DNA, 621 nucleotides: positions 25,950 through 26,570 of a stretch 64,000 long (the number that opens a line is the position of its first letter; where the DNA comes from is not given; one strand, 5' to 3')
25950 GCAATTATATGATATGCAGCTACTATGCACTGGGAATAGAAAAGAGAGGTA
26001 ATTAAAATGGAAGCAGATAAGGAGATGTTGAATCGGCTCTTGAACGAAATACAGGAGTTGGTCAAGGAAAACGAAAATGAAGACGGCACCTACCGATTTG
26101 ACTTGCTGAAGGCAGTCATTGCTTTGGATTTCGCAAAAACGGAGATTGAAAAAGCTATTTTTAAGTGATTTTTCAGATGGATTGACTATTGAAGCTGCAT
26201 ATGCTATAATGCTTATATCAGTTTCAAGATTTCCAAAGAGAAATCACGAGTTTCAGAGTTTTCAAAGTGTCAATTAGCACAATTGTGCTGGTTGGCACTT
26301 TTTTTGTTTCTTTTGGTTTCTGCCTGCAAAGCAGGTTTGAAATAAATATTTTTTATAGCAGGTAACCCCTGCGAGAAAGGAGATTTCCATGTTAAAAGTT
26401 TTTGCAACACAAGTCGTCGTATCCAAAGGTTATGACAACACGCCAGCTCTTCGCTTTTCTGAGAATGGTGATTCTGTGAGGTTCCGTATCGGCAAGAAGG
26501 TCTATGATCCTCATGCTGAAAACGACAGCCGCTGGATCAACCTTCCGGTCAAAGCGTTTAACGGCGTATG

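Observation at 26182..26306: Duplicated module of consensus promoter + ~90-nt structured RNA + intrinsic terminator, in front of ssb and of a DUF932-like gene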

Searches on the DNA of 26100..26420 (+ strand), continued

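Call 48: search_with_rna_model(model_id=R1, sources=[window, L236, L237, L238, L240, L241, L242, L243, L244, L245, L116, L117, L128, L130, L132, L133, L139, L140, L147, L151, L157, L159, L161, L170, L171, L172, L175, L176, L178, L179, L181, L184, L190, L191, L196, L197, L199, L201, L205, L209, L210, L212, L214, L217, L219, L223, L226, L227, L230, L232, L235, L118, L119, L120, L121, L122, L123, L124, L125, L126, L127, L129, L131, L134, L135, L136, L137, L138, L141, L142, L143, L144, L145, L146, L148, L149, L150, L152, L153, L154, L155, L156, L158, L160, L162, L163, L164, L165, L166, L167, L168, L169, L173, L174, L177, L180, L182, L183, L185, L186], max_evalue=0.001, make_alignment=true)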
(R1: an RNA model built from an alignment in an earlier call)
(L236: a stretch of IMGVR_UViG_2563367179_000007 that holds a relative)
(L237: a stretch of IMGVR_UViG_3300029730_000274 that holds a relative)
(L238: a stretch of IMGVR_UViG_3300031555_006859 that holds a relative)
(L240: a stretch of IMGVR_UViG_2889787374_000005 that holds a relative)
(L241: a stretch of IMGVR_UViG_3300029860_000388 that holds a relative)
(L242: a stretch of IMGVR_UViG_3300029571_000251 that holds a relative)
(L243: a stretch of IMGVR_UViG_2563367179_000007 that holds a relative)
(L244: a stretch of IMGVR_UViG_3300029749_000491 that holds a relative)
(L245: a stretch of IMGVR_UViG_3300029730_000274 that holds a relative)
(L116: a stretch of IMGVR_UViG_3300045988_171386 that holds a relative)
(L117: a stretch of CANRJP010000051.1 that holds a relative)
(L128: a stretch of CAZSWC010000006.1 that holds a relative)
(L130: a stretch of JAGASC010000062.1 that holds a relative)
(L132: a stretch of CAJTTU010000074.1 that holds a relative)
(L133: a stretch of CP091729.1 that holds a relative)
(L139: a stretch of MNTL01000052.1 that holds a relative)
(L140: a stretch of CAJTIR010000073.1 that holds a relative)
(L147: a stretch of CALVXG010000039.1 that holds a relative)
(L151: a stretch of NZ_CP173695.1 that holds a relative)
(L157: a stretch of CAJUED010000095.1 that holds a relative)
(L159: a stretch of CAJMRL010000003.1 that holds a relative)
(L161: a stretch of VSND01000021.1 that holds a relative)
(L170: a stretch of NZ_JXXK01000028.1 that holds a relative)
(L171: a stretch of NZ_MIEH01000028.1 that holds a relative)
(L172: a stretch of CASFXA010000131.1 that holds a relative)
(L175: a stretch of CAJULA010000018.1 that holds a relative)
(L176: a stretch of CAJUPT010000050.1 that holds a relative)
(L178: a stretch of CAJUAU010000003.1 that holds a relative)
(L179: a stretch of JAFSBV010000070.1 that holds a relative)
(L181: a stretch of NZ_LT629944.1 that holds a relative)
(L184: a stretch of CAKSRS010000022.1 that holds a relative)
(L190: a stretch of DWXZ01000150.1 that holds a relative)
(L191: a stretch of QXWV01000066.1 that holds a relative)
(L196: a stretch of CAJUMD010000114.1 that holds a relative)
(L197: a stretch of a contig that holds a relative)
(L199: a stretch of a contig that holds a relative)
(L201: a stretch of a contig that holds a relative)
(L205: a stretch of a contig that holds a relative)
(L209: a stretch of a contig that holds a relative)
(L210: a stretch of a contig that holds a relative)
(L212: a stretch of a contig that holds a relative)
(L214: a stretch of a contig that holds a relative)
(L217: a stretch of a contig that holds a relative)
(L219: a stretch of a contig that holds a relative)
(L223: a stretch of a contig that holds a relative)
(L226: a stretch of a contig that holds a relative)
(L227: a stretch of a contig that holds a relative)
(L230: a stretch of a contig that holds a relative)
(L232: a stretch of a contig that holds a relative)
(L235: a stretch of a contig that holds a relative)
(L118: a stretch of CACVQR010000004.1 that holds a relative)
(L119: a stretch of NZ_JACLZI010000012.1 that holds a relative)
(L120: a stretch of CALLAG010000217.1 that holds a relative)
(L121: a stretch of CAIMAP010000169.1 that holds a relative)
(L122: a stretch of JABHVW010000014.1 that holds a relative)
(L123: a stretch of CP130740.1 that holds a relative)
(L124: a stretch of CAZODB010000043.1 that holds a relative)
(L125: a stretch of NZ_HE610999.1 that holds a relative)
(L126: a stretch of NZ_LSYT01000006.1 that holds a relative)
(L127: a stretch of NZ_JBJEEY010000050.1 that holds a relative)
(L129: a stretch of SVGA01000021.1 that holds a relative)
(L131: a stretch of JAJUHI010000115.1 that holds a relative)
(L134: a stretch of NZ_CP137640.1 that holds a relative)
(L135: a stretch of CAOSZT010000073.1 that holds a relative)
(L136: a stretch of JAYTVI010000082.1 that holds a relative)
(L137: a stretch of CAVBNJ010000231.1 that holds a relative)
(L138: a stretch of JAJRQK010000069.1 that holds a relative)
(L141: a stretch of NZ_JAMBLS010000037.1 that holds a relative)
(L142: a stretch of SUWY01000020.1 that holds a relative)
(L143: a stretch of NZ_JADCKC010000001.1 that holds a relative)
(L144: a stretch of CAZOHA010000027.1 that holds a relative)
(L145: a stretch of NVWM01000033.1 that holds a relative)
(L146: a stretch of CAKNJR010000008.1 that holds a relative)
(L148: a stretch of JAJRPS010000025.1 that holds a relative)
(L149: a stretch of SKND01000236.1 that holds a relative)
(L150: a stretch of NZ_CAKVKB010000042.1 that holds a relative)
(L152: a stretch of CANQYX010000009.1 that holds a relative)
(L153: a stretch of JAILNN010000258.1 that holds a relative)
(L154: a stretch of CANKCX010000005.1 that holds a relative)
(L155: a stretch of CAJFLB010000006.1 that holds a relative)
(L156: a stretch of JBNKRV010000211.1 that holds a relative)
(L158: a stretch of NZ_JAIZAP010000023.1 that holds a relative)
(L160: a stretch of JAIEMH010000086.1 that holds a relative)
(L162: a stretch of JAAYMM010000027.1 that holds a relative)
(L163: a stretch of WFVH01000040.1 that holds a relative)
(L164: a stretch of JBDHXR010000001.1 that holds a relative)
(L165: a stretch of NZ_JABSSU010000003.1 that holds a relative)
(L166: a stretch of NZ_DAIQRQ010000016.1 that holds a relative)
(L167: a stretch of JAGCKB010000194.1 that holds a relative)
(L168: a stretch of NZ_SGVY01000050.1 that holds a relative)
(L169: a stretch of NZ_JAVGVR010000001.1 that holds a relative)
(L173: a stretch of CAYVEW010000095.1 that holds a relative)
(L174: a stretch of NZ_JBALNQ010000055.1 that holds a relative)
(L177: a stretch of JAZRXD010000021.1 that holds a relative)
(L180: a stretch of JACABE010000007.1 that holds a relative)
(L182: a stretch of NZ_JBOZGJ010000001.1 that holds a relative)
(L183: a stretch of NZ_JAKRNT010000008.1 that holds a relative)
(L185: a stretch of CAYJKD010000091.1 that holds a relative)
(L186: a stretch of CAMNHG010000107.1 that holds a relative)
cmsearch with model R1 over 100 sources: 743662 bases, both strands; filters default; matches with E-value up to 0.001: 46.
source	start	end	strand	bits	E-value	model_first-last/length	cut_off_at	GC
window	26215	26305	+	95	3.4e-17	1-93/93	no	0.34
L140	3302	3392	-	91.8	1.8e-16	1-93/93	no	0.36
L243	1967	2057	+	87.2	1.8e-15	1-93/93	no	0.36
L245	1646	1737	+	86.8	2.3e-15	1-93/93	no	0.38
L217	919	1010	+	85.2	5.3e-15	1-93/93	no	0.35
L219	3173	3264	+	84.9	6e-15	1-93/93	no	0.35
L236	2228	2315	+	80.5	5.9e-14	1-93/93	no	0.33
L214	1499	1586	-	80.5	5.9e-14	1-93/93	no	0.33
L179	2237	2329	+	79.4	1e-13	1-93/93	no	0.32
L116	803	897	-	79.2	1.1e-13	1-93/93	no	0.31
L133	3870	3966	-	79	1.2e-13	1-93/93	no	0.3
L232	1242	1334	-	78.1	1.9e-13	1-93/93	no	0.31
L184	5474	5566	+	77.5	2.7e-13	1-93/93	no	0.32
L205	2633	2721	-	76.7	4.1e-13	1-93/93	no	0.4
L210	1832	1919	-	76.1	5.5e-13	1-93/93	no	0.38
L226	713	800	+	75.9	6.2e-13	1-93/93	no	0.38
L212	5126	5217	+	75.1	9.4e-13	1-93/93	no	0.37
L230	2576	2663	-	74.3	1.4e-12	1-93/93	no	0.34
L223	417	511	-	73.7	1.9e-12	1-93/93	no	0.4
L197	34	126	-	73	2.8e-12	1-93/93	no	0.32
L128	5816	5907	+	72.7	3.2e-12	1-93/93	no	0.38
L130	3020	3112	+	71.1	7.1e-12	1-93/93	no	0.33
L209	1848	1940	+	70.7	8.9e-12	1-93/93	no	0.34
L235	417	503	-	70.1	1.2e-11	1-93/93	no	0.39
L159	786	873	-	70.1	1.2e-11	1-93/93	no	0.35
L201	434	522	-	69.3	1.9e-11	1-93/93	no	0.43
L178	5838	5926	-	67.2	5.4e-11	1-93/93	no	0.34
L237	2302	2390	+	66.9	6.4e-11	1-93/93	no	0.36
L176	1848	1936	+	66.5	7.6e-11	1-93/93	no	0.35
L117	2906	2996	+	62.5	6.1e-10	1-93/93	no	0.42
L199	4776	4869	-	56.2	1.6e-08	1-93/93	no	0.4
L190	5746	5830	+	53.5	6.3e-08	1-93/93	no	0.47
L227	488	600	-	49.2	5.7e-07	1-93/93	no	0.36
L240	2303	2394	+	47.9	1.1e-06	1-93/93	no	0.41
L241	2287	2376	+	47.2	1.6e-06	1-93/93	no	0.4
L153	255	345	+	42.8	1.5e-05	1-93/93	no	0.33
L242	2288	2378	+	41.6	2.8e-05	1-93/93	no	0.41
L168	699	785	-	40.7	4.5e-05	1-93/93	no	0.39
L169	6859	6968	+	40.1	6.2e-05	1-93/93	no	0.29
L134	7073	7165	+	39.7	7.4e-05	1-93/93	no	0.38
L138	2763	2849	-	39.6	7.9e-05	1-93/93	no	0.34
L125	2135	2231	+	38.7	0.00012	1-93/93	no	0.39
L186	3290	3384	-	37.9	0.00019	1-93/93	no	0.33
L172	1434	1502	-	36.1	0.00048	15-93/93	5'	0.48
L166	289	363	+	35.5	0.00066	1-93/93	no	0.37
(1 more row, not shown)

Alignment A3: 46 matches aligned to the model, 157 columns, each read 5' to 3' on its own strand. Consensus structure (alignment columns), stored with it:
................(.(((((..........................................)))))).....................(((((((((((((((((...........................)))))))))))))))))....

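Call 49: search_with_rna_model(model_id=R1, sources=[window, L236, L237, L238, L240, L241, L242, L243, L244, L245, L116, L117, L128, L130, L133, L140, L159, L176, L178, L179, L184, L190, L197, L199, L201, L205, L209, L210, L212, L214, L217, L219, L223, L226, L230, L232, L235], max_evalue=0.00001, make_alignment=true)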
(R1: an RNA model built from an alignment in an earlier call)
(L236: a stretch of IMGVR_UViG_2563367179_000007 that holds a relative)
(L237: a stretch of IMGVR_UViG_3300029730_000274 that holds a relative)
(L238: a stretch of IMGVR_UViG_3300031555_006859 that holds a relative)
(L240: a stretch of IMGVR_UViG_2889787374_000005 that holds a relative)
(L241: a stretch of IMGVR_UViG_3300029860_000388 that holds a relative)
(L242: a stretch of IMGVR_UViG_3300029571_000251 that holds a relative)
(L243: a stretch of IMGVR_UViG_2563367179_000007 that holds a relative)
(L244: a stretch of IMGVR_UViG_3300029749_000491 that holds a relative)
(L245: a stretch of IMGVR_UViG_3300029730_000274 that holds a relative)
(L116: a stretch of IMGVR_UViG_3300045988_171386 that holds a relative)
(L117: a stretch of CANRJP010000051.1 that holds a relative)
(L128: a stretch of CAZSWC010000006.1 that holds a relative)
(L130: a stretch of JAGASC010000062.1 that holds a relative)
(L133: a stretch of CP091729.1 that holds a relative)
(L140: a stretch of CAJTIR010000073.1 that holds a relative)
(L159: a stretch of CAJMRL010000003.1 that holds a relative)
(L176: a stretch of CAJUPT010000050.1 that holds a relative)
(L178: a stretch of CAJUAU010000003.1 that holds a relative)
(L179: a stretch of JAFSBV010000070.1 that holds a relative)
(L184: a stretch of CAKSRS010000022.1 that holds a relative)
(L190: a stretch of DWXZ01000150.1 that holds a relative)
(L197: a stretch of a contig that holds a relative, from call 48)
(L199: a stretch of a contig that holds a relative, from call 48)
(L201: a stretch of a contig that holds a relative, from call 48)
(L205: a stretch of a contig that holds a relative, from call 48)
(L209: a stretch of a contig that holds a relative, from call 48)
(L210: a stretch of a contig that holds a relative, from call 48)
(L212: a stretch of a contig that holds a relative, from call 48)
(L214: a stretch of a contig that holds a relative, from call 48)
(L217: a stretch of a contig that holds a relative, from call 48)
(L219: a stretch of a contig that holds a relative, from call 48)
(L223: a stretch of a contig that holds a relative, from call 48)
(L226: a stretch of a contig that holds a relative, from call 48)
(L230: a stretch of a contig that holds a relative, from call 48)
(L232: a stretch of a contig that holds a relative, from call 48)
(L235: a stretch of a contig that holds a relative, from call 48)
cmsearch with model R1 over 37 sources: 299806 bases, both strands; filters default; matches with E-value up to 0.00001: 35.
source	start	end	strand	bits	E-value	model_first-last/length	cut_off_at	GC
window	26215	26305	+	95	1.4e-17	1-93/93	no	0.34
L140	3302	3392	-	91.8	7.1e-17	1-93/93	no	0.36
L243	1967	2057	+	87.2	7.3e-16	1-93/93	no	0.36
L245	1646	1737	+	86.8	9.1e-16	1-93/93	no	0.38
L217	919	1010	+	85.2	2.1e-15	1-93/93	no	0.35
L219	3173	3264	+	84.9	2.4e-15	1-93/93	no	0.35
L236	2228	2315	+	80.5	2.4e-14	1-93/93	no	0.33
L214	1499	1586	-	80.5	2.4e-14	1-93/93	no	0.33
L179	2237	2329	+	79.4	4e-14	1-93/93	no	0.32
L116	803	897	-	79.2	4.6e-14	1-93/93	no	0.31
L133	3870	3966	-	79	5e-14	1-93/93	no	0.3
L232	1242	1334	-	78.1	7.8e-14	1-93/93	no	0.31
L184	5474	5566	+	77.5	1.1e-13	1-93/93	no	0.32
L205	2633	2721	-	76.7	1.7e-13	1-93/93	no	0.4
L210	1832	1919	-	76.1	2.2e-13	1-93/93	no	0.38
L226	713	800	+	75.9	2.5e-13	1-93/93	no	0.38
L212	5126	5217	+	75.1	3.8e-13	1-93/93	no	0.37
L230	2576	2663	-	74.3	5.6e-13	1-93/93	no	0.34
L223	417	511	-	73.7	7.7e-13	1-93/93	no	0.4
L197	34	126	-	73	1.1e-12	1-93/93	no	0.32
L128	5816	5907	+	72.7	1.3e-12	1-93/93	no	0.38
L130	3020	3112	+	71.1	2.9e-12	1-93/93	no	0.33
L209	1848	1940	+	70.7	3.6e-12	1-93/93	no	0.34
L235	417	503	-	70.1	4.8e-12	1-93/93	no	0.39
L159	786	873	-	70.1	4.8e-12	1-93/93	no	0.35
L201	434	522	-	69.3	7.5e-12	1-93/93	no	0.43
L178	5838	5926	-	67.2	2.2e-11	1-93/93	no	0.34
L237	2302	2390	+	66.9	2.6e-11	1-93/93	no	0.36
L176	1848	1936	+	66.5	3.1e-11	1-93/93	no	0.35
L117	2906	2996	+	62.5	2.5e-10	1-93/93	no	0.42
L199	4776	4869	-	56.2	6.3e-09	1-93/93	no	0.4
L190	5746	5830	+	53.5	2.5e-08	1-93/93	no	0.47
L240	2303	2394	+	47.9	4.5e-07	1-93/93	no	0.41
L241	2287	2376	+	47.2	6.3e-07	1-93/93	no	0.4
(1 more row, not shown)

Alignment A4: 35 matches aligned to the model, 121 columns, each read 5' to 3' on its own strand. Consensus structure (alignment columns), stored with it:
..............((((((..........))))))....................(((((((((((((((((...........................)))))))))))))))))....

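Call 53: search_with_rna_model(model_id=R1, sources=[L246, L247, L248, L249, L250, L251, L252, L253, L254, L255, L256, L257, L258, L259, L260, L261, L262, L263, L264, L265, L266, L267, L268, L269, L270, L271, L272, L273, L274, L275, L276, L277, L278, L279, L280, L281, L282, L283, L284, L285, L286, L287, L288, L289, L290, L291, L292, L293, L294, L295, L296, L297, L298, L299, L300, L301, L302, L303, L304, L305, L306, L307, L308, L309, L310, L311, L312, L313, L314, L315, L316, L317, L318, L319, L320, L321, L322, L323, L324, L325], max_evalue=0.01, make_alignment=true)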
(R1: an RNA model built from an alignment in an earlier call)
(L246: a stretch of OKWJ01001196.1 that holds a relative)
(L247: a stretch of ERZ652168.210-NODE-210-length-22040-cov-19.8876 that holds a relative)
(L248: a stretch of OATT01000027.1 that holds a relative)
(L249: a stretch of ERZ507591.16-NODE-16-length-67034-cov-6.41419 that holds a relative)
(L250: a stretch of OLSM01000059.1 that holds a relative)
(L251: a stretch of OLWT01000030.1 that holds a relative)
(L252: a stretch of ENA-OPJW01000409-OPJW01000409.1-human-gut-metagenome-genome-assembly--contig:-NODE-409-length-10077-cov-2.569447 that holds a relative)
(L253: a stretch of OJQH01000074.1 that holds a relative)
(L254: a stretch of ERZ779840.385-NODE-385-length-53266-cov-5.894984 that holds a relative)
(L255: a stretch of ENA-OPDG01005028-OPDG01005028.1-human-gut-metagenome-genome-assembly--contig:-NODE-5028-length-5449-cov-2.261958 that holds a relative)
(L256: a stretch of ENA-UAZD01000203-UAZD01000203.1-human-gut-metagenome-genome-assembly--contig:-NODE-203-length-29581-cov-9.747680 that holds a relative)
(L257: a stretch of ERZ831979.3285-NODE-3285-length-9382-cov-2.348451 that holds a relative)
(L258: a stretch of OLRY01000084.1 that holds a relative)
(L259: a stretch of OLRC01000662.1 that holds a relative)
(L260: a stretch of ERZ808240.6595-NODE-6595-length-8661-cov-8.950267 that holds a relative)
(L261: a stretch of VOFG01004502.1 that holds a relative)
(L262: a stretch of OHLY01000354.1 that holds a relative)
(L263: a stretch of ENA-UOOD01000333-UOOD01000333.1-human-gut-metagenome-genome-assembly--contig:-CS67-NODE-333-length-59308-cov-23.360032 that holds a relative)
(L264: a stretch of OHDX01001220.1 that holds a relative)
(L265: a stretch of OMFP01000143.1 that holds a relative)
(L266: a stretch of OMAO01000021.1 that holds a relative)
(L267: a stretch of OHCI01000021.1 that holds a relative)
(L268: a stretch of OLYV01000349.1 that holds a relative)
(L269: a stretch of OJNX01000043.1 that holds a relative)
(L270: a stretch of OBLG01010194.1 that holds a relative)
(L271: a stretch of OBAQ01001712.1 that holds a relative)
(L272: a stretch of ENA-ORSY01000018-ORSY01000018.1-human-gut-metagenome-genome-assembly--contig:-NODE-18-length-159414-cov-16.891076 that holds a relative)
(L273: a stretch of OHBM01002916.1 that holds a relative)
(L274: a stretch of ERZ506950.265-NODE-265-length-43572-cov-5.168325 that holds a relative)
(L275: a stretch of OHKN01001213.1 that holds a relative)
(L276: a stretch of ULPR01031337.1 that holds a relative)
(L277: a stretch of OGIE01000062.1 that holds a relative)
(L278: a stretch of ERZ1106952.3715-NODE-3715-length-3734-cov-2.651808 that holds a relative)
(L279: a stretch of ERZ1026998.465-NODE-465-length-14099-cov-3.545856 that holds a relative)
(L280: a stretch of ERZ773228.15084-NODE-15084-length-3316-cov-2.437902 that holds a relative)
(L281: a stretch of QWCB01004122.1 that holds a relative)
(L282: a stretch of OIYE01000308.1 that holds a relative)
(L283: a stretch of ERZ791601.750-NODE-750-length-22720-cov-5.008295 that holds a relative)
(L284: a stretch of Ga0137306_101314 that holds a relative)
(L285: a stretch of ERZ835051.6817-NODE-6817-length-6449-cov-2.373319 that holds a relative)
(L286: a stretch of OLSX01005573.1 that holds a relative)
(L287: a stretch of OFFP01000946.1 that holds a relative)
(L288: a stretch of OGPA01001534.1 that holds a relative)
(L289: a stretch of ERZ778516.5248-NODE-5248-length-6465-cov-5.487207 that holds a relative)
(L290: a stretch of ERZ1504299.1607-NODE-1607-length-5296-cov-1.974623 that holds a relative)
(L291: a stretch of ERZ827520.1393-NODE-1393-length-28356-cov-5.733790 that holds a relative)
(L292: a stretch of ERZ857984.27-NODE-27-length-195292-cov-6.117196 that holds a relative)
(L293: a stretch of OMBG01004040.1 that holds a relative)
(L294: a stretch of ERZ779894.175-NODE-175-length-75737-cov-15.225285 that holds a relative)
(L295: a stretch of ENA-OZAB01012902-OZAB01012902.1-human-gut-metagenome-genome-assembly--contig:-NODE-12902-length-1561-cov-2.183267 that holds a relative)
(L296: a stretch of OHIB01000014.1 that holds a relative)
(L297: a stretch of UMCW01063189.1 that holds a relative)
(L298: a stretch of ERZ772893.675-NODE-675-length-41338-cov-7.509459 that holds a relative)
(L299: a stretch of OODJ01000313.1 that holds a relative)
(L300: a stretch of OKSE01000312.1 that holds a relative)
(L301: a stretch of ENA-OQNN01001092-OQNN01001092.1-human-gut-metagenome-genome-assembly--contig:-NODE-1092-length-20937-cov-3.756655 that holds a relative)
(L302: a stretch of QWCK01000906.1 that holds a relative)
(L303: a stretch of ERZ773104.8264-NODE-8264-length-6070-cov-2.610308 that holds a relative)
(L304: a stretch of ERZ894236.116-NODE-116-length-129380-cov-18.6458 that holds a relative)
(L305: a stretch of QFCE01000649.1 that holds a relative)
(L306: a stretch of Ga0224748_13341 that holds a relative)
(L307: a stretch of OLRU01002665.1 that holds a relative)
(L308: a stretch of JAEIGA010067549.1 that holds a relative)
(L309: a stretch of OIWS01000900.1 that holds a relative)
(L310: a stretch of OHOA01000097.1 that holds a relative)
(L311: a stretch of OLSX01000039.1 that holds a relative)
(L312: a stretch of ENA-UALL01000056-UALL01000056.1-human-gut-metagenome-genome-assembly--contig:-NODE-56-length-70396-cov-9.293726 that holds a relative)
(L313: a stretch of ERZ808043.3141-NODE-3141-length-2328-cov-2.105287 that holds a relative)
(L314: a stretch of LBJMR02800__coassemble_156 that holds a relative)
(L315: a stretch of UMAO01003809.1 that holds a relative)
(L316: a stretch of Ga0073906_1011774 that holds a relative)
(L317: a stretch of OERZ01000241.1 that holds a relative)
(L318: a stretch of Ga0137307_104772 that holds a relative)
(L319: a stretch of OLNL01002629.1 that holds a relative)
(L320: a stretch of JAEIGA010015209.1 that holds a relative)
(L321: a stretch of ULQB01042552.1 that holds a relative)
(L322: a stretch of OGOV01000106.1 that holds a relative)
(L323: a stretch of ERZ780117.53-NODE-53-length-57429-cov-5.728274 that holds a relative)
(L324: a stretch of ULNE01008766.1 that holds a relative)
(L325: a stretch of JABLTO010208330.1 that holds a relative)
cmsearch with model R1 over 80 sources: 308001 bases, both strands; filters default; matches with E-value up to 0.01: 78.
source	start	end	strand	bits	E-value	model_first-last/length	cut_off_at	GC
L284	232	319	+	80.6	2.3e-14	1-93/93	no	0.32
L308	1301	1393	+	78.7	6.1e-14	1-93/93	no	0.34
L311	1301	1393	+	78.7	6.1e-14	1-93/93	no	0.34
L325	1295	1387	+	77.5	1.1e-13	1-93/93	no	0.32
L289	1101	1187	+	77.3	1.3e-13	1-93/93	no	0.33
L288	1305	1391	+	76.3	2.1e-13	1-93/93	no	0.34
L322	1295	1387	+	76.3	2.1e-13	1-93/93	no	0.33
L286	168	254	+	76.2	2.2e-13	1-93/93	no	0.33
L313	204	291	+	75.8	2.7e-13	1-93/93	no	0.39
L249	1304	1392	+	74.8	4.6e-13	1-93/93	no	0.35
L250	1304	1392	+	74.8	4.6e-13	1-93/93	no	0.35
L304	1304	1392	+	74.8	4.6e-13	1-93/93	no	0.35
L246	1305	1393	+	74.6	5.1e-13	1-93/93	no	0.35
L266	1301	1389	+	74.5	5.4e-13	1-93/93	no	0.35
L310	1304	1391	+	74.3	5.8e-13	1-93/93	no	0.34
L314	1304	1391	+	74.3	5.8e-13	1-93/93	no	0.34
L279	837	925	+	74.3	5.9e-13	1-93/93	no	0.35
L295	7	98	+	74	6.6e-13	1-93/93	no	0.4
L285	1301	1389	+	74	6.8e-13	1-93/93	no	0.34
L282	1301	1389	+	73.6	8.4e-13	1-93/93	no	0.34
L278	908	996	+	73.4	9.5e-13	1-93/93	no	0.34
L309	1301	1389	+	73.4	9.5e-13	1-93/93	no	0.34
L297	1297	1388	+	73.1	1.1e-12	1-93/93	no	0.39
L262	1301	1389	+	72.9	1.2e-12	1-93/93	no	0.36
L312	1303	1390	+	72.8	1.3e-12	1-93/93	no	0.35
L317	1303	1390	+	72.8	1.3e-12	1-93/93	no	0.35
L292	1297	1388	+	72.6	1.4e-12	1-93/93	no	0.4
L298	1297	1388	+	72.6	1.4e-12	1-93/93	no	0.4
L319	408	498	+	72.1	1.8e-12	1-93/93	no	0.3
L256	1301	1389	+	71.8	2.1e-12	1-93/93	no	0.35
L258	1301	1389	+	71.8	2.1e-12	1-93/93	no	0.35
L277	1301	1389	+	71.8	2.1e-12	1-93/93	no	0.35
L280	1301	1389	+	71.8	2.1e-12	1-93/93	no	0.35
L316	1308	1400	+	71.7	2.2e-12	1-93/93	no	0.33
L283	118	206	+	71.7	2.2e-12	1-93/93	no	0.35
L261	1301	1389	+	71.4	2.6e-12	1-93/93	no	0.37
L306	1307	1399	+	70.7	3.7e-12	1-93/93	no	0.34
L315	1060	1147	+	70.6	3.9e-12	1-93/93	no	0.34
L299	1306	1392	+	70.4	4.2e-12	1-93/93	no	0.3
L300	1306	1392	+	70.4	4.2e-12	1-93/93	no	0.3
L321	1301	1389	+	70.1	4.9e-12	1-93/93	no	0.36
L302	1309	1396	+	70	5.4e-12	1-93/93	no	0.39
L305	1309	1396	+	70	5.4e-12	1-93/93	no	0.39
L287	1293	1380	+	69.6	6.5e-12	1-93/93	no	0.36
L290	1300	1389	+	69.5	6.8e-12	1-93/93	no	0.4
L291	1300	1389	+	69.5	6.8e-12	1-93/93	no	0.4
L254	1302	1390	+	69.5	6.9e-12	1-93/93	no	0.36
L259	1301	1389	+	68.7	1e-11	1-93/93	no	0.34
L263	1301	1389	+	68.7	1e-11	1-93/93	no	0.34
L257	1301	1389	+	68.7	1.1e-11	1-93/93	no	0.34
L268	1298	1386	+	68.7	1.1e-11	1-93/93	no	0.34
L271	1298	1386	+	68.7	1.1e-11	1-93/93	no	0.34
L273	1298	1386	+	68.7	1.1e-11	1-93/93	no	0.34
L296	1296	1387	+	68.1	1.4e-11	1-93/93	no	0.41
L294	1300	1389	+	67.9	1.6e-11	1-93/93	no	0.41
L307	1298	1383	+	67.6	1.9e-11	1-93/93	no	0.36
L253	1302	1390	+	66.9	2.6e-11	1-93/93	no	0.36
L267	1302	1390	+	66.9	2.6e-11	1-93/93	no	0.36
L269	1302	1390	+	66.9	2.6e-11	1-93/93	no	0.36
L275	1302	1390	+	66.9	2.6e-11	1-93/93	no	0.36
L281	1302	1390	+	66.9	2.6e-11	1-93/93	no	0.36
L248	1304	1392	+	66.9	2.7e-11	1-93/93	no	0.36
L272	1302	1390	+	66.9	2.7e-11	1-93/93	no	0.36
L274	380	468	+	66.9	2.7e-11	1-93/93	no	0.36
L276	1302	1390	+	66.9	2.7e-11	1-93/93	no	0.36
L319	1299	1386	+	66.4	3.4e-11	1-93/93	no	0.31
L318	1032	1124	+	65.8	4.7e-11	1-93/93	no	0.35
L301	1296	1387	+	65.1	6.5e-11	1-93/93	no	0.43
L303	1296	1387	+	65.1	6.5e-11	1-93/93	no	0.43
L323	1305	1395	+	64.9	7.3e-11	1-93/93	no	0.41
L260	1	88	+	64.4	9.6e-11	2-93/93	5'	0.35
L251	1302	1390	+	64.4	9.6e-11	1-93/93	no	0.35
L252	1302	1390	+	64.4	9.6e-11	1-93/93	no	0.35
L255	919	1007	+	64.4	9.6e-11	1-93/93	no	0.35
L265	1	84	+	63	1.9e-10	6-93/93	5'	0.35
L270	1302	1389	+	61.6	4e-10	1-93/93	no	0.38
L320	1312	1398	+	60.1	8.4e-10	1-93/93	no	0.3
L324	1301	1389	+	58.1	2.4e-09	1-93/93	no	0.35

Alignment A6: 78 matches aligned to the model, 99 columns, each read 5' to 3' on its own strand. Consensus structure (alignment columns), stored with it:
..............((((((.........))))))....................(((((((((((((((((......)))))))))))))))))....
